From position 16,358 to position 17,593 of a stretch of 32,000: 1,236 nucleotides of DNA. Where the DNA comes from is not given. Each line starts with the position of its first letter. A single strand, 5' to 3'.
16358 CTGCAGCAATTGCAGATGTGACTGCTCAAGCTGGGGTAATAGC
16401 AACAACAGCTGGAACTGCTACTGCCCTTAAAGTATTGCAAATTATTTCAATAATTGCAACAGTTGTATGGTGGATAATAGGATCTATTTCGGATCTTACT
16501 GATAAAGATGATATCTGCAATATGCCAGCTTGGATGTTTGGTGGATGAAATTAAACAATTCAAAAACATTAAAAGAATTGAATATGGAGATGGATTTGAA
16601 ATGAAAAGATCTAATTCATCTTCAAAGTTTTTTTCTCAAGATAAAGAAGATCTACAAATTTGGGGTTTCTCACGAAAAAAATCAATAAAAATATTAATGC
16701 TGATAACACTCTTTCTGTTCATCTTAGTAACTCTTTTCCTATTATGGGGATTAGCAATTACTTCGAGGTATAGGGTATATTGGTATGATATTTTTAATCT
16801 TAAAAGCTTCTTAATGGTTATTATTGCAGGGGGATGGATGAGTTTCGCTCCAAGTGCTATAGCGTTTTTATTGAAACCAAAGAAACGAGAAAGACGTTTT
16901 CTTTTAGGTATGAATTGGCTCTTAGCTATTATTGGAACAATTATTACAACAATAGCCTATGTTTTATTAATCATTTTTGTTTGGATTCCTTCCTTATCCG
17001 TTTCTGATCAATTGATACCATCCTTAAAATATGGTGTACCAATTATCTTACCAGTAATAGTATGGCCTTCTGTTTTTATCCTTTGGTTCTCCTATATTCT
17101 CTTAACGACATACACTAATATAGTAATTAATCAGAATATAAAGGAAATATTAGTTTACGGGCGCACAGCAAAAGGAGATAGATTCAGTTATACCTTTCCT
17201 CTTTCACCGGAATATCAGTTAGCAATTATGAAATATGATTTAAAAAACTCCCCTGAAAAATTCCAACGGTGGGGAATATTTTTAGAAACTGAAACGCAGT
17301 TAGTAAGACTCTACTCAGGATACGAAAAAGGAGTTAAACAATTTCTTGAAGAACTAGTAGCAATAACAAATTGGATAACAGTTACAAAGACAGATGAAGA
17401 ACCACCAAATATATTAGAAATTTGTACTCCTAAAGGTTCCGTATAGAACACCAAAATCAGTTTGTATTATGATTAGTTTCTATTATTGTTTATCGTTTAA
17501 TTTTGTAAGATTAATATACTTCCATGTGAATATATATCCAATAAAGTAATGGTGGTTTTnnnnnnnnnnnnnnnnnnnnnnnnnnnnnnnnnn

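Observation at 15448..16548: Secreted caspase/gingipain-like protease domain fused to a hydrophobic bacteriocin-like tail: candidate self-processing archaeal toxin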

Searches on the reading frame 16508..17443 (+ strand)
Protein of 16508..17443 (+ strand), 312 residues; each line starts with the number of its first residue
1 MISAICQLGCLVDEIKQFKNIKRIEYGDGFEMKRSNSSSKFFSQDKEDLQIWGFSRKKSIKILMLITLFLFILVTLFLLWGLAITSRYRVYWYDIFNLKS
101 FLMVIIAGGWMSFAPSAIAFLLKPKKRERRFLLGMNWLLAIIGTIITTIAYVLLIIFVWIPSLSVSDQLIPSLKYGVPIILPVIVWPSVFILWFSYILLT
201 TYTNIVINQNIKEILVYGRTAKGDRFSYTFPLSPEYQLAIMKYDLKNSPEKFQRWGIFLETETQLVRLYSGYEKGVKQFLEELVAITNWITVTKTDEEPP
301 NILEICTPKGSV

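Call 4: search_protein_families(library=pfam, proteins=[window:16508-17443:+], max_evalue=1)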
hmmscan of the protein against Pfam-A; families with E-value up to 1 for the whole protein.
window:16508-17443:+ (312 aa): 1 family
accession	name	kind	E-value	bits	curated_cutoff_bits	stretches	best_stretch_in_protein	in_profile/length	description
PF25242.1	Ubiquitin_UBP8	-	0.12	12.5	27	1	38-59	29-50/55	UBP8-like, ubiquitin-like domain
